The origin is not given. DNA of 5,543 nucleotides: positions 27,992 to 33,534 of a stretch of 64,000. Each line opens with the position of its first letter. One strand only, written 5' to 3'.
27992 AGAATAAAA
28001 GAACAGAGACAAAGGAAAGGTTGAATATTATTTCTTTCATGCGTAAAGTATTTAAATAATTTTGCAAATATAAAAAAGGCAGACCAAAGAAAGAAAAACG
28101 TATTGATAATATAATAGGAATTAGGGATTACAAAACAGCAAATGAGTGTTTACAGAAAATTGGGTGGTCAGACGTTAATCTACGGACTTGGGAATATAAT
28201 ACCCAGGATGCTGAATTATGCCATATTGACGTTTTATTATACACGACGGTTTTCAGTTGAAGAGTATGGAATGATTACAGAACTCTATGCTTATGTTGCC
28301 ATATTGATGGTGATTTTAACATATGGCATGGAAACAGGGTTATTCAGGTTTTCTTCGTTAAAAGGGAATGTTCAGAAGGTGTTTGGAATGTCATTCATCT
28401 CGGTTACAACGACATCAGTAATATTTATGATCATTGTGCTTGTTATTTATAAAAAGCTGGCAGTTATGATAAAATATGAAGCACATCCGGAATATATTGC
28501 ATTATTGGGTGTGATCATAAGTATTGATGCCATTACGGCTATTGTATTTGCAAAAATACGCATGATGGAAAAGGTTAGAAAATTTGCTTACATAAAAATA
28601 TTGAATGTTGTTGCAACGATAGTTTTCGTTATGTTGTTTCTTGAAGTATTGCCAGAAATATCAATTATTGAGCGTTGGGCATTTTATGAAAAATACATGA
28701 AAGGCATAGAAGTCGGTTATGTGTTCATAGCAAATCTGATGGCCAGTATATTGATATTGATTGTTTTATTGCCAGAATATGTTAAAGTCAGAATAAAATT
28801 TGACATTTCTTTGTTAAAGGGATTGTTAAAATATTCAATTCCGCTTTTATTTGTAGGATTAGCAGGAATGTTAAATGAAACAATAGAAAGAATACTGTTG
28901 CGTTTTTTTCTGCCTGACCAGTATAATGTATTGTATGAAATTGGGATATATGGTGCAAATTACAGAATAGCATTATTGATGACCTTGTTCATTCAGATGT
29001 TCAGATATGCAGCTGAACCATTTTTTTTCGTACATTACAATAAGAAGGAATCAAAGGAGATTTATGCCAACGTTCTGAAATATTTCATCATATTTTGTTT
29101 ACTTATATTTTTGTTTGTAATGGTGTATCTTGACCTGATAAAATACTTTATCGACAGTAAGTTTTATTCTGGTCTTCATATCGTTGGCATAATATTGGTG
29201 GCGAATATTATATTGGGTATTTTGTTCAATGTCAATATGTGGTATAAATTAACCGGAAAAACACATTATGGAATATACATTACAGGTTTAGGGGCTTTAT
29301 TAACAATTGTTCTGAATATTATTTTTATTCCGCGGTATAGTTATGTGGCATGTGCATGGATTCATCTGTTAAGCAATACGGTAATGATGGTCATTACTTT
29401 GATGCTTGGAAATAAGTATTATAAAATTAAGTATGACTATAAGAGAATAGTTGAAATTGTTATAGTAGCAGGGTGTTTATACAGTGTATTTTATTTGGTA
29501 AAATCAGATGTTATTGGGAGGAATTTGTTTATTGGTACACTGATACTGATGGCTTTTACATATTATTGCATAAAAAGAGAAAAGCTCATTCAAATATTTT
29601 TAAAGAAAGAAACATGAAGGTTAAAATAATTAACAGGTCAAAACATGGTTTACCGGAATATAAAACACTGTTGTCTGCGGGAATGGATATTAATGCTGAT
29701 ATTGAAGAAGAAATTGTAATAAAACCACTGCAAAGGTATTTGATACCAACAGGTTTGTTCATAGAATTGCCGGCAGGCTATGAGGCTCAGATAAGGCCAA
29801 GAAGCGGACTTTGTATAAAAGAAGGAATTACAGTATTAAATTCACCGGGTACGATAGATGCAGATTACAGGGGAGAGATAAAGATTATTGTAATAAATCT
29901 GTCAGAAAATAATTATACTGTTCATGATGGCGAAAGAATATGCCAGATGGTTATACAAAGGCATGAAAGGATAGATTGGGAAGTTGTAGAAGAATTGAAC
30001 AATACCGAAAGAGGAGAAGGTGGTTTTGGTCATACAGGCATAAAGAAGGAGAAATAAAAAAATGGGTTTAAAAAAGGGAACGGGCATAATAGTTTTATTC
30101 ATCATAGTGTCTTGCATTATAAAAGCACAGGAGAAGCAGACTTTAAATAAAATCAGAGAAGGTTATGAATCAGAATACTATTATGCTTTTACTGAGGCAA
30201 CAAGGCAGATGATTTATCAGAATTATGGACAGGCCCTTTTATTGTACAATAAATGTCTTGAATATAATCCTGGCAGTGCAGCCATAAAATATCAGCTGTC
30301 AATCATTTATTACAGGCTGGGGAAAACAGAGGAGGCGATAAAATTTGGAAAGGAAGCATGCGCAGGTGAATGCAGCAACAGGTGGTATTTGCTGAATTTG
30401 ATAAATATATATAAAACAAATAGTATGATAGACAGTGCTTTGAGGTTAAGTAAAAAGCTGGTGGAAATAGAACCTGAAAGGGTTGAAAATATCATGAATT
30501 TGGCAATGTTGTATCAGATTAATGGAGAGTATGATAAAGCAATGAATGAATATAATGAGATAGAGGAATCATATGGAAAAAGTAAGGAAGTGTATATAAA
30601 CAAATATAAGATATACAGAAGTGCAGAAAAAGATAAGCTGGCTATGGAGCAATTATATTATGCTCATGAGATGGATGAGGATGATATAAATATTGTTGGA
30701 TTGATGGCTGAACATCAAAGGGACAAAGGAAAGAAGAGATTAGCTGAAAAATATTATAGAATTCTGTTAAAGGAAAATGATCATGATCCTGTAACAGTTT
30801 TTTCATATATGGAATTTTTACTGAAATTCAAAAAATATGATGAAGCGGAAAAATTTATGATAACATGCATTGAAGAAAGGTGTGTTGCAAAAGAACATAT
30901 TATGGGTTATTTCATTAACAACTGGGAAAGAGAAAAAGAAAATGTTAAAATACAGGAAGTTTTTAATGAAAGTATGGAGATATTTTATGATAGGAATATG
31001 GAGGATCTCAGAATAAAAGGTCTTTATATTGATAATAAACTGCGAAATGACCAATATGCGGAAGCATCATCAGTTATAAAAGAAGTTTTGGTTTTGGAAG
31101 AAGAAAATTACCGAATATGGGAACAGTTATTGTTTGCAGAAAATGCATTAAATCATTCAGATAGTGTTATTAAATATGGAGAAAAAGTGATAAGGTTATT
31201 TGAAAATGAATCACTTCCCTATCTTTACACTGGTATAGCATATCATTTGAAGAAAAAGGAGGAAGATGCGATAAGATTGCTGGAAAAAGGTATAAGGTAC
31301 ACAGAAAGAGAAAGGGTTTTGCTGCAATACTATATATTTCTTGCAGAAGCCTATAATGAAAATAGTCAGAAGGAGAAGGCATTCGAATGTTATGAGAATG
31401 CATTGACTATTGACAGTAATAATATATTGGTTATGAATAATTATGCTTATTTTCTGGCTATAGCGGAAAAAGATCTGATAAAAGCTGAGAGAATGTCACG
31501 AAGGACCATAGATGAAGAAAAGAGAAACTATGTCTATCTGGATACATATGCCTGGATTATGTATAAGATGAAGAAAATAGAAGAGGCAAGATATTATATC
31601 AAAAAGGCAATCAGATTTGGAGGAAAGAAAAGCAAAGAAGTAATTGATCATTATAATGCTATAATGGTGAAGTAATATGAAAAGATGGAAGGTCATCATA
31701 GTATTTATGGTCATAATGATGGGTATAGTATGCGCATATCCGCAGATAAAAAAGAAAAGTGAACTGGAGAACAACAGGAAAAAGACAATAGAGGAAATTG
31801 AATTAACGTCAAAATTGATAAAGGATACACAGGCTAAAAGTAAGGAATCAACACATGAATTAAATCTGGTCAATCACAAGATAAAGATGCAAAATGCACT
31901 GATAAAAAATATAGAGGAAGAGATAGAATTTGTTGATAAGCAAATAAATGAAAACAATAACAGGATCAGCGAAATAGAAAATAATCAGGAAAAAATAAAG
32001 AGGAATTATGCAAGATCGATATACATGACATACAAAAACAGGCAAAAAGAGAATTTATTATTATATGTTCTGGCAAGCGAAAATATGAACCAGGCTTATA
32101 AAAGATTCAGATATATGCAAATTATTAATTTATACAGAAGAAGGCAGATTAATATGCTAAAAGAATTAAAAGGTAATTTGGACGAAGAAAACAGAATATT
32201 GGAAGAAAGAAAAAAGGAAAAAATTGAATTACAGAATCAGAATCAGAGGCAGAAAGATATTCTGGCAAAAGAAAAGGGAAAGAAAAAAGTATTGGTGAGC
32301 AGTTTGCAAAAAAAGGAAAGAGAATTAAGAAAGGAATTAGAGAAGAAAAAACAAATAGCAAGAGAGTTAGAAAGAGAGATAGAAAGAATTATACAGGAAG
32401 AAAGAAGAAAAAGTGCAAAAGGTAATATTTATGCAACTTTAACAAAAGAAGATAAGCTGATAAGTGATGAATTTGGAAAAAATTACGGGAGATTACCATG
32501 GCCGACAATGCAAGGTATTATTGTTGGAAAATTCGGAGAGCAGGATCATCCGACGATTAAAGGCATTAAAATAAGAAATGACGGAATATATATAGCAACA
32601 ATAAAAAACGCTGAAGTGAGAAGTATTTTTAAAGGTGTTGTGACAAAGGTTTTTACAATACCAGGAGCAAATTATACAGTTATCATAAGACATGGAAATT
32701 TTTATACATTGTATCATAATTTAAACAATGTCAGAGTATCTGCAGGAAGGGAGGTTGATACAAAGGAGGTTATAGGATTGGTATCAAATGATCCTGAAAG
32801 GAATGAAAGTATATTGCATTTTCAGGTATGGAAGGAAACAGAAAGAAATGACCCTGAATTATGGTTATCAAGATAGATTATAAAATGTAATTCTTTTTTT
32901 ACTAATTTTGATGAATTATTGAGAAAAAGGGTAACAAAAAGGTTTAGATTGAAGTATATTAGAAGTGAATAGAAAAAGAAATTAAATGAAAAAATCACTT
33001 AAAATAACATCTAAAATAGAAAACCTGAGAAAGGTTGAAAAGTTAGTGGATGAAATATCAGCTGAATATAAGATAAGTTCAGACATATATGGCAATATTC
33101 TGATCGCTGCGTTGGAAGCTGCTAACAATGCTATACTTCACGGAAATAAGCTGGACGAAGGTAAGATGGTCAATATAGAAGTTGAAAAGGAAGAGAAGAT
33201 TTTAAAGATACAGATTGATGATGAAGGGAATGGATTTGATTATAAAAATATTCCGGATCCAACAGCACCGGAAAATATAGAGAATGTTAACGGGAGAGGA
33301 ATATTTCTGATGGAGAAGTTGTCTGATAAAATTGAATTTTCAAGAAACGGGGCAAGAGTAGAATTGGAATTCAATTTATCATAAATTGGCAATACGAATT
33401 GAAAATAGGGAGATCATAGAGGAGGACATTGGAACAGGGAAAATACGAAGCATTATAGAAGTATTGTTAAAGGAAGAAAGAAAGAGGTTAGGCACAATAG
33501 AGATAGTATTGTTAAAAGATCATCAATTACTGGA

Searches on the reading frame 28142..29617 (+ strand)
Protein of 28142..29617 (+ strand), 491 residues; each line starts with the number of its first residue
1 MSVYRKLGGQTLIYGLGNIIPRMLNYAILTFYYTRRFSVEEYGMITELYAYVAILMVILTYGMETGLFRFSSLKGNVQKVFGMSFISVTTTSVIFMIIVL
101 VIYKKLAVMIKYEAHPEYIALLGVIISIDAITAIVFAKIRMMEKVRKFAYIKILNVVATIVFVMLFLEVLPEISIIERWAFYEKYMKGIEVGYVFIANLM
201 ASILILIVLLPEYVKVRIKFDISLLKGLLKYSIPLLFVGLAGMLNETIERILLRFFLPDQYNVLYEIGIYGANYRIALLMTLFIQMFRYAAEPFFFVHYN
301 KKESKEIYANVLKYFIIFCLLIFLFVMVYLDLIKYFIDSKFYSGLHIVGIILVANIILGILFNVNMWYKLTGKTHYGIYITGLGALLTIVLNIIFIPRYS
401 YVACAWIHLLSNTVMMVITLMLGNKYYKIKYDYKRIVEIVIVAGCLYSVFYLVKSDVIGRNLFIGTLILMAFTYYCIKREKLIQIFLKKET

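Call 10: search_protein_families(library=pfam, proteins=[window:28142-29617:+])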
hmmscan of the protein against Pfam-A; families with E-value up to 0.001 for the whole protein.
window:28142-29617:+ (491 aa): 1 family
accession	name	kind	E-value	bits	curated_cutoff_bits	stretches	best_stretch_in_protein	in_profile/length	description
PF01943.22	Polysacc_synt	-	1.3e-09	38.4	28.2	1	11-293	5-268/274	Polysaccharide biosynthesis protein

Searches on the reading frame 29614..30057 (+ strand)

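Call 10: search_protein_families(library=pfam, proteins=[window:29614-30057:+])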
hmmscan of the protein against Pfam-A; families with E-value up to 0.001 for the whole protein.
window:29614-30057:+ (147 aa): 2 families
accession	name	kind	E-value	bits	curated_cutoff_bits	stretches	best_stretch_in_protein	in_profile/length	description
PF00692.24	dUTPase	-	1.5e-30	106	22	1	13-142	5-129/129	dUTPase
PF22769.1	DCD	-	5.1e-12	46.6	27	1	28-116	65-152/153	dCTP deaminase-like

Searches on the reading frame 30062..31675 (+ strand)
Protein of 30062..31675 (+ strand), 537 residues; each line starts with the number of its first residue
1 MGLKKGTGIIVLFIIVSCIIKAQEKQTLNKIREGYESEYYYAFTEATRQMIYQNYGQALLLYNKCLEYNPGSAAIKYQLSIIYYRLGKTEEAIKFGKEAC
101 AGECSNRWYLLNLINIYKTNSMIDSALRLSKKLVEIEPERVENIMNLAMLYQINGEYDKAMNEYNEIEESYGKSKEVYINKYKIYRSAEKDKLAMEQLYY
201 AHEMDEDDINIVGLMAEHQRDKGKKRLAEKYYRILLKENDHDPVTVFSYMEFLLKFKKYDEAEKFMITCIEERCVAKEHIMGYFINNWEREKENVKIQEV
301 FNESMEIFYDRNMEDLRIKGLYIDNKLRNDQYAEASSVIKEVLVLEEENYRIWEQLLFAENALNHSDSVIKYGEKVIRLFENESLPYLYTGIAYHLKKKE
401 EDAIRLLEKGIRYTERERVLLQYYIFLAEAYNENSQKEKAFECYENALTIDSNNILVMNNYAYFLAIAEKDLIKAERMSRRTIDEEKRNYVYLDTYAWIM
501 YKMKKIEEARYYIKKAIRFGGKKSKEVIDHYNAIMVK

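Call 10: search_protein_families(library=pfam, proteins=[window:30062-31675:+])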
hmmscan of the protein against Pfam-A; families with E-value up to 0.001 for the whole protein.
window:30062-31675:+ (537 aa): 18 families
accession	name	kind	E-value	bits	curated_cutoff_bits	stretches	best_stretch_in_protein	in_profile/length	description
PF14559.12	TPR_19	-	8.8e-21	74.5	25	1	53-94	5-46/68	Tetratricopeptide repeat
PF13428.12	TPR_14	-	1.2e-16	60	23.5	0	145-180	5-40/44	Tetratricopeptide repeat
PF07719.23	TPR_2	-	9e-15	54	27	0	74-100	2-28/34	Tetratricopeptide repeat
PF13431.12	TPR_17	-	5.5e-13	48.5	24.4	0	61-93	1-33/34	Tetratricopeptide repeat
PF13424.12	TPR_12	-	9e-13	48.7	30.1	1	54-101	25-73/77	Tetratricopeptide repeat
PF23914.1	TPR_CcmH_CycH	-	2.3e-11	44.2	42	1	426-517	55-148/158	Cytochrome c-type biogenesis protein H TPR domain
PF12895.13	ANAPC3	-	6.1e-10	39.7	27.2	0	120-176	2-57/82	Anaphase-promoting complex, cyclosome, subunit 3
PF00515.34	TPR_1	-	7.5e-10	38.6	27.8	0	424-454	4-34/34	Tetratricopeptide repeat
PF13432.12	TPR_16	-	3e-09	37.6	32.7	0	54-100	12-58/65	Tetratricopeptide repeat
PF13181.12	TPR_8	-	5.9e-08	32.7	25.7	0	422-454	2-34/34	Tetratricopeptide repeat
PF13374.12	TPR_10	-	5.1e-06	26.8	27.5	0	75-101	4-30/42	Tetratricopeptide repeat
PF13371.12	TPR_9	-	1.7e-05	25.2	35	0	115-163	3-51/73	Tetratricopeptide repeat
PF13429.12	TPR_15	-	7.3e-05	22.8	26.2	0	393-466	118-191/280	Tetratricopeptide repeat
PF24575.1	TPR_Slam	-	7.7e-05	23.5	35.2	0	41-92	49-100/104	Surface lipoprotein assembly modifier, N-terminal TPR repeats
PF13176.12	TPR_7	-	0.00011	22.5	27.9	0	78-94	4-20/36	Tetratricopeptide repeat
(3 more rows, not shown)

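Call 14: find_related_loci(query=window:30062-31675:+, collection=genome_contigs, flank=10000)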
Query window:30062-31675:+ (537 aa) in genome_contigs; peptide patterns used: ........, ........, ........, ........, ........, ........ (x = any residue, [..] = any of these).
24 stretches matched a pattern, but none encodes a relative of the query by tblastn (E <= 1e-3).

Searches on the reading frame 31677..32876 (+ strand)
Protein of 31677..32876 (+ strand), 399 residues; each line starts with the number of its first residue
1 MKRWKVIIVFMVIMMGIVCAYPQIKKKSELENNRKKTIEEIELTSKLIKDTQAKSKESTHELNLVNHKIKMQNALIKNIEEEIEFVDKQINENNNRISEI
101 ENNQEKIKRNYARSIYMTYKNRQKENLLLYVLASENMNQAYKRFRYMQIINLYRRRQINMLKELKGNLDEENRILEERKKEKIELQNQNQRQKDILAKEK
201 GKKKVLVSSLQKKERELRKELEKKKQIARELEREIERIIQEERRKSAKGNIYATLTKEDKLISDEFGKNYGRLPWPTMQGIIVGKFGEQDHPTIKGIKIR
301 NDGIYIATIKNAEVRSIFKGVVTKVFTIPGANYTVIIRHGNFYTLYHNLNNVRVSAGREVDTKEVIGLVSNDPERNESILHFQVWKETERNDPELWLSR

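Call 8: find_encoding_contigs(protein=window:31677-32876:+, flank=10000, max_places=6)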
Protein window:31677-32876:+ (399 aa): 1 contig read that carries it; 1 place shown.
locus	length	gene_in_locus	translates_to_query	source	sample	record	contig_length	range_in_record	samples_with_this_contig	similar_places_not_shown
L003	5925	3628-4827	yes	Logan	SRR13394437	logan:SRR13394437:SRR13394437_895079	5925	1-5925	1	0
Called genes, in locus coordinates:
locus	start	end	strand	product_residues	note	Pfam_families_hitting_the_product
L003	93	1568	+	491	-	PF01943:Polysacc_synt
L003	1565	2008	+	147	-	PF00692:dUTPase, PF22769:DCD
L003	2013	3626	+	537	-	PF00515:TPR_1 (faint), PF07719:TPR_2 (faint), PF12895:ANAPC3 (faint), PF13371:TPR_9 (faint), PF13424:TPR_12 (faint), PF13428:TPR_14 (faint), PF14559:TPR_19 (weak), PF23914:TPR_CcmH_CycH (weak), +4 more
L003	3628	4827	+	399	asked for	PF01551:Peptidase_M23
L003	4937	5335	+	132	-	PF13581:HATPase_c_2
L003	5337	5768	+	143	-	PF02130:YbeY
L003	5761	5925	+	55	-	?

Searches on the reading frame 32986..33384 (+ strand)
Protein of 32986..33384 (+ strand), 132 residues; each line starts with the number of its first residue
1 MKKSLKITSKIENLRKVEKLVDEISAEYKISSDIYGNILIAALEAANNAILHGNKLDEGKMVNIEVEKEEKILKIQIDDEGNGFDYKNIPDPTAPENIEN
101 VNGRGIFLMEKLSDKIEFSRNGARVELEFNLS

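Call 10: search_protein_families(library=pfam, proteins=[window:32986-33384:+])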
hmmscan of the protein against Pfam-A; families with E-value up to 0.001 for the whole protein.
window:32986-33384:+ (132 aa): 2 families
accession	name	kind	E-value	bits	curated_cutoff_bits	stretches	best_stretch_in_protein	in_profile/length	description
PF13581.12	HATPase_c_2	-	1.2e-22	80.7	27.4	1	8-126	2-124/127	Histidine kinase-like ATPase domain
PF02518.31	HATPase_c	-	0.00071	20.4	26.4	1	43-129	11-107/111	Histidine kinase-, DNA gyrase B-, and HSP90-like ATPase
